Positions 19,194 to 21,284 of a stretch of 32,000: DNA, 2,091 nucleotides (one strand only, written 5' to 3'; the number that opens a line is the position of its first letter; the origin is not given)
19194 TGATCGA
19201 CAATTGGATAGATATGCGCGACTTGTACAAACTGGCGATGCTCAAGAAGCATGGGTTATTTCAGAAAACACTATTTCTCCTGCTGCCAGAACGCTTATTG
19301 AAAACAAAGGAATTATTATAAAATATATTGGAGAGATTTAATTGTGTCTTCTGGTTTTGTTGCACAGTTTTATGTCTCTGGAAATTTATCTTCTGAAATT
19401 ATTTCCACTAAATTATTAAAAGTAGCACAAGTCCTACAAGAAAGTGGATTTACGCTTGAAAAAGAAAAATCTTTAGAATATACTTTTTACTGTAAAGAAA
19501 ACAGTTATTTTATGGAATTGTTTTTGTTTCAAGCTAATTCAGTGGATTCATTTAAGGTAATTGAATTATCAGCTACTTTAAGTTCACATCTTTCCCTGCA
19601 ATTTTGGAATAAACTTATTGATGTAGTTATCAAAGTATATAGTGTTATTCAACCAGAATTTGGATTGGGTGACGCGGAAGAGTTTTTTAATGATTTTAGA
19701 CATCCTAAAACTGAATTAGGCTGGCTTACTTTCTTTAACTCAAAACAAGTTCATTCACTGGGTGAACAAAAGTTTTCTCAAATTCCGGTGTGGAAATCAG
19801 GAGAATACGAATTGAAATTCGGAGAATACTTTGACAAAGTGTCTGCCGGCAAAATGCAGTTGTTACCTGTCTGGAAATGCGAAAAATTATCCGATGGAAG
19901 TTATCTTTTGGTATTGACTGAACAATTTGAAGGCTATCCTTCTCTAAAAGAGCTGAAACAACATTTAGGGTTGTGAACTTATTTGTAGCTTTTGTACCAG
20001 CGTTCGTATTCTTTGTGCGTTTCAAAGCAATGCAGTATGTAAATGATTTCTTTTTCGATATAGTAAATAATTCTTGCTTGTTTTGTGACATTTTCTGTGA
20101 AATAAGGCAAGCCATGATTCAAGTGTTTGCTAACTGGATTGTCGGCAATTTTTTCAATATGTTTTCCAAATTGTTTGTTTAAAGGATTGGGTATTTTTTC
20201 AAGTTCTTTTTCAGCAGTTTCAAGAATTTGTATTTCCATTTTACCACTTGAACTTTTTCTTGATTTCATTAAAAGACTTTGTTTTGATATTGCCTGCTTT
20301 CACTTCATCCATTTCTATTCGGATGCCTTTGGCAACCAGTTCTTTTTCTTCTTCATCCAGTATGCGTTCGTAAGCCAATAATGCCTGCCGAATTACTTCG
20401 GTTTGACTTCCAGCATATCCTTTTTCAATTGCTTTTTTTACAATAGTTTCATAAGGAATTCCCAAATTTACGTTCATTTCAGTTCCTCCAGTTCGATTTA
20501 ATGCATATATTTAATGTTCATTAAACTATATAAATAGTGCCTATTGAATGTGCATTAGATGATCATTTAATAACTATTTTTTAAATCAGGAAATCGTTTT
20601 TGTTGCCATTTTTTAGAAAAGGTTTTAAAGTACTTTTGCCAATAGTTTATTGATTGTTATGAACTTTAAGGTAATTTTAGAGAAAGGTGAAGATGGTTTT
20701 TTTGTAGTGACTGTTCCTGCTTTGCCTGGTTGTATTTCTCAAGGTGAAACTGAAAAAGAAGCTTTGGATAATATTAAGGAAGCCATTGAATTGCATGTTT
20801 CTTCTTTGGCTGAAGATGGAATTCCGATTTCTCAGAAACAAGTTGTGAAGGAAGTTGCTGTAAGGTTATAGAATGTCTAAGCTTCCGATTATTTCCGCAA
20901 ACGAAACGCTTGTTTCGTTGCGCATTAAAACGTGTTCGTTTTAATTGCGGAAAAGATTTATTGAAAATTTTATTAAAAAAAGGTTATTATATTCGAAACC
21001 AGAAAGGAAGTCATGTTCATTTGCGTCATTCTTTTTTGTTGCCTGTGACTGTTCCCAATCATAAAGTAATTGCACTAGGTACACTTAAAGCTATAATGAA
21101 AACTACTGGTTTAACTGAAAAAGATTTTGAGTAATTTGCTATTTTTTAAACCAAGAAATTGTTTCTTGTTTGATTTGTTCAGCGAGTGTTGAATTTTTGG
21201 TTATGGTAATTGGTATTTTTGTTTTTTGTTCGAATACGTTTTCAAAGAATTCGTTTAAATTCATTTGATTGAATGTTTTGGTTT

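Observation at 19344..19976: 210-aa ORF translationally coupled to the giant gene: candidate immunity protein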

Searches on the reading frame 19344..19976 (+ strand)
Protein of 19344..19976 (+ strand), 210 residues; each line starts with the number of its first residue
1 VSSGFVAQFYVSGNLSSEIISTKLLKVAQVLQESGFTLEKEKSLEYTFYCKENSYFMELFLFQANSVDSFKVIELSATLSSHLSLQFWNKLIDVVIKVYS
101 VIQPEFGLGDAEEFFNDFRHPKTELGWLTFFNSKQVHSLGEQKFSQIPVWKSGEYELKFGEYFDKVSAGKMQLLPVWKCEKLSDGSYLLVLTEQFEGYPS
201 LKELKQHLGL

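Call 6: search_protein_families(library=pfam, proteins=[window:19344-19976:+], max_evalue=1)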
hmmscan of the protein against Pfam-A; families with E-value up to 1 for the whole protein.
window:19344-19976:+ (210 aa): 0 families

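Call 7: search_protein_families(library=ncbifam, proteins=[window:19344-19976:+], max_evalue=1)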
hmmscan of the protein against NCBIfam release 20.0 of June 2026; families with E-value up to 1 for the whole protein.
window:19344-19976:+ (210 aa): 0 families

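Call 8: find_homologous_proteins(query=window:19344-19973:+, max_evalue=0.01)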
Query window:19344-19973:+ (210 aa): 1 proteins with E <= 0.01 among 143 candidates.
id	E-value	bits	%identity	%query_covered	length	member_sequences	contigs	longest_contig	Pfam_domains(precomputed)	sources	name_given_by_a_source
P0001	7.0e-133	459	100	100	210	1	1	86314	-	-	-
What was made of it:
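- Tried and rejected: The word-indexed search of 5.8 billion clusters returned only the ORF itself (call 8).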

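Call 10: search_solved_structures(query=window:19344-19973:+, max_evalue=10)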
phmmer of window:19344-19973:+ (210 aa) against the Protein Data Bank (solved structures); distinct sequences matched with E-value up to 10: 0.

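Call 11: search_protein_families(library=padloc, proteins=[window:19344-19976:+], max_evalue=1)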
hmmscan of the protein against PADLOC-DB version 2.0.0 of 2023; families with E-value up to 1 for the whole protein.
window:19344-19976:+ (210 aa): 0 families

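Call 14: search_protein_representatives(protein=window:19344-19973:+)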
Query: 210 residues. Proteins with E-value up to 0.001 (for the whole library): 3; up to 1e-10: 2; up to 1e-30: 1. The best 3 are listed.
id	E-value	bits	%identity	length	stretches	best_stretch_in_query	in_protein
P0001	2.2e-133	458.6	100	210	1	1-210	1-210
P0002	4.3e-20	88.7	27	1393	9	148-191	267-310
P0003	2.7e-04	37.1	42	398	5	142-188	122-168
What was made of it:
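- ORFan status (calls 8, 14). No homologues, so no conservation evidence (calls 8, 14).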

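Call 19: find_encoding_contigs(protein=P0001, flank=10000, max_places=4)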
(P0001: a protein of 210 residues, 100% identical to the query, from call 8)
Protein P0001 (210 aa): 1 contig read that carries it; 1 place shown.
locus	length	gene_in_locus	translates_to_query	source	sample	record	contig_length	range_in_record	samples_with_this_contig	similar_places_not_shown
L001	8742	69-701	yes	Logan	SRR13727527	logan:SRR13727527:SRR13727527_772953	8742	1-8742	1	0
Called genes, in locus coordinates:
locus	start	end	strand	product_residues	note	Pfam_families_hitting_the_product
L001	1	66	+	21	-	?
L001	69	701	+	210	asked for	-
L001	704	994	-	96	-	-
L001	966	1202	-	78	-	-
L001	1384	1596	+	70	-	PF15919:HicB_lk_antitox, PF21748:UPF0150 (weak)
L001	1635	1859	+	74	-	PF07927:HicA_toxin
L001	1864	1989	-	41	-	-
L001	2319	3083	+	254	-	PF03796:DnaB_C (weak), PF06745:ATPase, PF13481:AAA_25 (weak), PF23442:DUF7125 (weak), PF06745:ATPase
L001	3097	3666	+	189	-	PF02830:V4R (faint)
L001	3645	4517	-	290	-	PF01040:UbiA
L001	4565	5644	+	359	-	PF00890:FAD_binding_2 (weak), PF01266:DAO, PF13450:NAD_binding_8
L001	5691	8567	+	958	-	-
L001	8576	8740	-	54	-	?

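Call 20: find_related_loci(query=window:19344-19973:+, collection=genome_contigs, flank=10000)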
Query window:19344-19973:+ (210 aa) in genome_contigs; peptide patterns used: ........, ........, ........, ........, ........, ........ (x = any residue, [..] = any of these).
50 stretches matched a pattern, but none encodes a relative of the query by tblastn (E <= 1e-3).

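Call 27: predict_structure(protein=window:19344-19973:+)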
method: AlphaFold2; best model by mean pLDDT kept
length: 210 residues; sequences in the alignment: 1
mean_pLDDT: 47.9   pTM: 0.50
mean pLDDT of the five models: 47.9, 44.8, 42.4, 41.5, 36.6
residues with pLDDT >= 90: 0; 70-90: 37; 50-70: 62; < 50: 111
segments of 3 or more residues with pLDDT < 50: 1-13, 65-72, 121-210
pLDDT, mean of each block of 10 residues (from residue 1): 36 59 79 83 72 59 47 53 63 72 59 56 35 26 26 25 27 28 33 31 37
secondary structure, 60 per line:
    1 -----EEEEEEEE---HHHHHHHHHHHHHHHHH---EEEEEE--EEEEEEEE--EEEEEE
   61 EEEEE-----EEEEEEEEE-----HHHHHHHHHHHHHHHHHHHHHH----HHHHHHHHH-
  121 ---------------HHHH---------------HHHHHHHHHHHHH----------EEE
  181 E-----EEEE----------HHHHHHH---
elements in order: E6-13 H17-33 E37-42 E45-52 E55-65 E71-79 H85-106 H111-119 H136-139 H155-167 E178-181 E187-190 H201-207
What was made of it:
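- The AF2 model has low confidence (call 27). The N-terminal half folds with pLDDT 59-83 even without an alignment (call 27).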

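Call 33: fold_search(model_id=the predicted structure, library=pdb)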
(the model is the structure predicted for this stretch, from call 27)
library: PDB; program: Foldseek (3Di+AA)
matches with E <= 10: 1194; with E <= 0.001: 1
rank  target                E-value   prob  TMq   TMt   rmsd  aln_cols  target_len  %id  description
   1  9o5d_E                5.2e-04  1.00  0.44  0.12  15.6       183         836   10  The KICSTOR-GATOR1-SAMTOR complex (released 2026-01-21)
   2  9o5e_E                4.4e-03  1.00  0.40  0.11  15.0       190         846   10  The dimeric KICSTOR-GATOR1 supercomplex (released 2026-01-21)
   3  1v5s_MODEL_1_A        1.0e-02  1.00  0.32  0.49   5.3       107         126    9  Solution structure of kinase associated domain 1 of mouse MAP/microtubule affinity-regulating kinase 3 (released 2004-05-25)
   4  4yom_A                1.2e-02  1.00  0.32  0.57   3.4        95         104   12  Structure of SAD kinase (released 2015-12-16)
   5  2bk0_A                1.3e-02  0.95  0.27  0.34   7.5       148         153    7  Crystal structure of the major celery allergen Api G 1 (released 2005-06-13)
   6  2luz_MODEL_1_A        1.3e-02  0.93  0.29  0.33  11.1       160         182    9  Solution NMR Structure of CalU16 from Micromonospora echinospora, Northeast Structural Genomics Consortium (NE (released 2012-10-03)
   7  2zfd_B                1.4e-02  0.99  0.26  0.42   3.9        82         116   12  The crystal structure of plant specific calcium binding protein AtCBL2 in complex with the regulatory domain of AtCIPK (released 2008-02-19)
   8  2wql_A                1.4e-02  0.95  0.26  0.34   7.4       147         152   10  CRYSTAL STRUCTURE OF THE MAJOR CARROT ALLERGEN DAU C 1 (released 2009-09-01)
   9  2v8q_A                1.5e-02  1.00  0.30  0.54   4.2       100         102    8  Crystal structure of the regulatory fragment of mammalian AMPK in complexes with AMP (released 2007-09-25)
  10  4c9c_A                1.5e-02  0.89  0.28  0.34  11.0       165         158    5  Crystal Structure of the Strawberry Pathogenesis-Related 10 (PR-10) Fra a 1E protein (Form A) (released 2013-10-16)
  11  1ul7_MODEL_1_A        1.5e-02  1.00  0.31  0.54   4.8        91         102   11  Solution structure of kinase associated domain 1 of mouse MAP/microtubule affinity-regulating kinase 3 (released 2004-03-10)
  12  4jhg                  1.9e-02  0.95  0.30  0.36  10.0       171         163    7  Crystal Structure of Medicago truncatula Nodulin 13 (MtN13) in complex with trans-zeatin (released 2013-03-20)
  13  7jhg_A                2.2e-02  0.99  0.31  0.19   4.4       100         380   11  Cryo-EM structure of ATP-bound fully inactive AMPK in complex with Dorsomorphin (Compound C) and Fab-nanobody (released 2021-07-21)
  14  4zhx_A                2.2e-02  0.97  0.26  0.15   5.4        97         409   12  Novel binding site for allosteric activation of AMPK (released 2016-03-09)
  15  3ijt_B                2.3e-02  0.96  0.31  0.42   8.1       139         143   14  Structural Characterization of SMU.440, a Hypothetical Protein from Streptococcus mutans (released 2009-08-25)
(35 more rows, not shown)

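Call 56: find_related_loci(query=window:19344-19973:+, collection=viral_contigs, flank=5000)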
Query window:19344-19973:+ (210 aa) in viral_contigs; peptide patterns used: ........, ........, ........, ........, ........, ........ (x = any residue, [..] = any of these).
5 stretches matched a pattern, but none encodes a relative of the query by tblastn (E <= 1e-3).

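Call 64: search_protein_families(library=phrogs, proteins=[window:19344-19976:+], max_evalue=0.1)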
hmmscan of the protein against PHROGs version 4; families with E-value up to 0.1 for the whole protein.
window:19344-19976:+ (210 aa): 0 families

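Call 67: search_dna_similar(query=window:19344-19973:+, collection=plasmids, mode=protein, max_evalue=0.01, max_rows=10)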
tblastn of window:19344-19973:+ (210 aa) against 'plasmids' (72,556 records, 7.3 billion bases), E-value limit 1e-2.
No match.
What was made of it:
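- ORF210 has no homologue, so co-occurrence with nuclease tips cannot be shown (calls 8, 14, 20, 56, 67).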

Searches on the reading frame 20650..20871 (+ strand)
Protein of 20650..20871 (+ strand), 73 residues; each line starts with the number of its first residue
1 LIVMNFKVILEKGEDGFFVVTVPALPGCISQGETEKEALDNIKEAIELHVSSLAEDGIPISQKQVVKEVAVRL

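Call 62: search_protein_families(library=pfam, proteins=[window:20650-20871:+], max_evalue=0.01)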
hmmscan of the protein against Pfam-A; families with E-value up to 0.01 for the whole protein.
window:20650-20871:+ (73 aa): 3 families
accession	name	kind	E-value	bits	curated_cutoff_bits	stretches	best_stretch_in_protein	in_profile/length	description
PF15919.11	HicB_lk_antitox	-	1.2e-13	51.8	27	1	6-69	1-64/123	HicB_like antitoxin of bacterial toxin-antitoxin system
PF21748.3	UPF0150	-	9.6e-07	29.1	27.3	1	11-56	13-59/64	UPF0150-like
PF24113.1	DUF7387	-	0.0002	22.1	27.9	1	26-64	31-65/85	Family of unknown function (DUF7387)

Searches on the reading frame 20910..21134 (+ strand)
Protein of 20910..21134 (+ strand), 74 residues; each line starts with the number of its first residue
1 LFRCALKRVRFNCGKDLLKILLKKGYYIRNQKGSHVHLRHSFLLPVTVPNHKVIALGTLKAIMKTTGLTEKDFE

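Call 62: search_protein_families(library=pfam, proteins=[window:20910-21134:+], max_evalue=0.01)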
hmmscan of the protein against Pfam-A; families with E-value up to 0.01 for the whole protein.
window:20910-21134:+ (74 aa): 1 family
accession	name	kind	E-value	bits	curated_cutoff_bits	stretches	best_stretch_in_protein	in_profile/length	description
PF07927.17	HicA_toxin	-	1.6e-15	57.4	27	1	14-68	1-58/58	HicA toxin of bacterial toxin-antitoxin,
